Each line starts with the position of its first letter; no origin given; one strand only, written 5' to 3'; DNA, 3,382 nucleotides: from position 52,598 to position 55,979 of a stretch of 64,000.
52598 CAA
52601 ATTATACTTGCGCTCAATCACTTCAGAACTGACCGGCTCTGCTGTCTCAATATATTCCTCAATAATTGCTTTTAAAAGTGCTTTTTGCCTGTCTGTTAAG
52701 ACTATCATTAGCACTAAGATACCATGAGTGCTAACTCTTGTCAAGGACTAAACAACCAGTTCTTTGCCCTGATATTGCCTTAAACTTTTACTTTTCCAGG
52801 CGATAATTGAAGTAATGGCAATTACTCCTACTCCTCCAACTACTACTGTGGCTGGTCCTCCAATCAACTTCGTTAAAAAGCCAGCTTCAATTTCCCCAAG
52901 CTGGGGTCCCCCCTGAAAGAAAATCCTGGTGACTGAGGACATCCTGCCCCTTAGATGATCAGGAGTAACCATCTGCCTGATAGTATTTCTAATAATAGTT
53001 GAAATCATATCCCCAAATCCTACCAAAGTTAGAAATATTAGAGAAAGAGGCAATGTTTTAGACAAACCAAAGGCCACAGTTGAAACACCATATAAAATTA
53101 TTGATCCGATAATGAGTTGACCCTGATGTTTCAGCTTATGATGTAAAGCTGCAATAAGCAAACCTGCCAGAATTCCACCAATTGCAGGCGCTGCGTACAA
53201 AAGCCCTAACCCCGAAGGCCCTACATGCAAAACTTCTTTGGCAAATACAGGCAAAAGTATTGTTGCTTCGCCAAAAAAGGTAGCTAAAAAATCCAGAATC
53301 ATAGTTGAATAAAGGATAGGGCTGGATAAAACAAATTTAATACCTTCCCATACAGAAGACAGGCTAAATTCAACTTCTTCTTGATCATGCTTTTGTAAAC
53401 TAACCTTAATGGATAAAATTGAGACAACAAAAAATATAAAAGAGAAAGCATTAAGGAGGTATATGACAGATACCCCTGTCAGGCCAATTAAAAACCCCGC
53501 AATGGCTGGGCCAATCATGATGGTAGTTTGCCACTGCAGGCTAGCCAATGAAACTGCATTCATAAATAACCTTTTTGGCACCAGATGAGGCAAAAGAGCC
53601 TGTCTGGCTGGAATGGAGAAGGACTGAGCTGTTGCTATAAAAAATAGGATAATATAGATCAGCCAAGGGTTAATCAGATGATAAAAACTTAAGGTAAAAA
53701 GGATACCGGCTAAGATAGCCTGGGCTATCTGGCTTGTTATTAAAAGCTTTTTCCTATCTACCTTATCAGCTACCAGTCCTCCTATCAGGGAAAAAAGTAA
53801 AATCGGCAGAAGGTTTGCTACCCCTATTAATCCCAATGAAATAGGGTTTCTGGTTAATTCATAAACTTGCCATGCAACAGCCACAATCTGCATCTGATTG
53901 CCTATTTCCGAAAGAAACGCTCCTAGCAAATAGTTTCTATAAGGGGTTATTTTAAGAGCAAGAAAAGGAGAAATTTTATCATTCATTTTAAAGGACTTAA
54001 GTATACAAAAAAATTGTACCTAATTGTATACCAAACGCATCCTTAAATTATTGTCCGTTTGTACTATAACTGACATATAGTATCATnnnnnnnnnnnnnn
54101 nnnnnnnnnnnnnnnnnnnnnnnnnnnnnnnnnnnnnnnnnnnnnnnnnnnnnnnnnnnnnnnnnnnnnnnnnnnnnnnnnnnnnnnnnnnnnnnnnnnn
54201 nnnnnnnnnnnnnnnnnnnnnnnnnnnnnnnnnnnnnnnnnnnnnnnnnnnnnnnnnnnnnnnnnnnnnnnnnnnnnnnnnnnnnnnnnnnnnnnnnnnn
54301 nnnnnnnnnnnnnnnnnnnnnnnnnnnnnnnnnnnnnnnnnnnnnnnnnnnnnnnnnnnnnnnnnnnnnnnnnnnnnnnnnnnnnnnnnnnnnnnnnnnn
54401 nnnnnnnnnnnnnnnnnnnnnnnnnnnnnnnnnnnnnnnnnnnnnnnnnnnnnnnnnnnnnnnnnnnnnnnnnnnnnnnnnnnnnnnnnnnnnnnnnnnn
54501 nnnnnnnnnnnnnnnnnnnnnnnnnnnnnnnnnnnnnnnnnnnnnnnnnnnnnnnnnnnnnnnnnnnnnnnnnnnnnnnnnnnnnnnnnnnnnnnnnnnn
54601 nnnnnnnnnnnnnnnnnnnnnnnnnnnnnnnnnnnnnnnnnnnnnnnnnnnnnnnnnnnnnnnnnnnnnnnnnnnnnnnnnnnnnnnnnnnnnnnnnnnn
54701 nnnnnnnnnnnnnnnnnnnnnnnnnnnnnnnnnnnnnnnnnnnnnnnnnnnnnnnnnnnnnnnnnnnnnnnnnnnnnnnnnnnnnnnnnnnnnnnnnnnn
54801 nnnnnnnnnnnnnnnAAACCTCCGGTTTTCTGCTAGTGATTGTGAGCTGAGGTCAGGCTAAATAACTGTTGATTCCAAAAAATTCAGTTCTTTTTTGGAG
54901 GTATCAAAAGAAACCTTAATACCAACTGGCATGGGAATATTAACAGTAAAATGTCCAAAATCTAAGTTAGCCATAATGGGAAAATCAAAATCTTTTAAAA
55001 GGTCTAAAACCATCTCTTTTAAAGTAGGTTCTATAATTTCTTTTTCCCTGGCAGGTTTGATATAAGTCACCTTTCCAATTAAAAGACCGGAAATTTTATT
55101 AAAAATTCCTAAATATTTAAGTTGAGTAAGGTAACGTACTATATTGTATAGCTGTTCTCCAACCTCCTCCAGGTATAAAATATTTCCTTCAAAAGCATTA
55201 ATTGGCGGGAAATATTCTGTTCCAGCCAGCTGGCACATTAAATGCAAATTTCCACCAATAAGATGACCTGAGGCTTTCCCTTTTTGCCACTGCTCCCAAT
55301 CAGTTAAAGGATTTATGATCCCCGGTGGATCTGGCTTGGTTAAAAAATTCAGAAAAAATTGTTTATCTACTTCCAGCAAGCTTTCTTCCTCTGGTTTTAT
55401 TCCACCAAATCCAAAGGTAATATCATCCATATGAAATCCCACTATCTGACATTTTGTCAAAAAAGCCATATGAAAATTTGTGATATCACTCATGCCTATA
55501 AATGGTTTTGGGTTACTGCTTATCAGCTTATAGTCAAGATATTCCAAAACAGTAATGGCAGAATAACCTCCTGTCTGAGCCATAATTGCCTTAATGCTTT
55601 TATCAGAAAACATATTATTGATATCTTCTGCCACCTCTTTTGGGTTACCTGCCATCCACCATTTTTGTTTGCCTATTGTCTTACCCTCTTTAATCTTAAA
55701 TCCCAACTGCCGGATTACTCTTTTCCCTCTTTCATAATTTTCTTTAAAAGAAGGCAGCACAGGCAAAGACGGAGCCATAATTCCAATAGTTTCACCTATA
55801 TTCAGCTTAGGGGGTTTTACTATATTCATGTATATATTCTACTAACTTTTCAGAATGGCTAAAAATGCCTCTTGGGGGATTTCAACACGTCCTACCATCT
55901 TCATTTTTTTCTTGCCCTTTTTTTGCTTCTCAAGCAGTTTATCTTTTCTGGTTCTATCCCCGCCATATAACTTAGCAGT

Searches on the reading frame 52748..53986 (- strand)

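Call 7: search_protein_families(library=pfam, proteins=[window:52748-53986:-], max_evalue=0.01)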
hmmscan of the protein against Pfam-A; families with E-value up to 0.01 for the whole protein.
window:52748-53986:- (412 aa): 2 families
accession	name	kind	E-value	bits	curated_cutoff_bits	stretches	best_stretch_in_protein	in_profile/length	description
PF05977.19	MFS_3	-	1.9e-52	178.9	27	1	6-394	2-389/524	Transmembrane secretion effector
PF07690.21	MFS_1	-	2.3e-38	132.4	33.4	1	20-361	2-343/347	Major Facilitator Superfamily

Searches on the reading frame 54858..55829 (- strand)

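Call 7: search_protein_families(library=pfam, proteins=[window:54858-55829:-], max_evalue=0.01)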
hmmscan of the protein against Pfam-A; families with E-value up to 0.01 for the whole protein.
window:54858-55829:- (323 aa): 2 families
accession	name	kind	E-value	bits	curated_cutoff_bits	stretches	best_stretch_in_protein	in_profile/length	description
PF02016.21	Peptidase_S66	-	3.5e-34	118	25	1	15-133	1-120/121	LD-carboxypeptidase N-terminal domain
PF17676.7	Peptidase_S66C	-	5.7e-33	114.5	23.7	1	187-307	1-119/120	LD-carboxypeptidase C-terminal domain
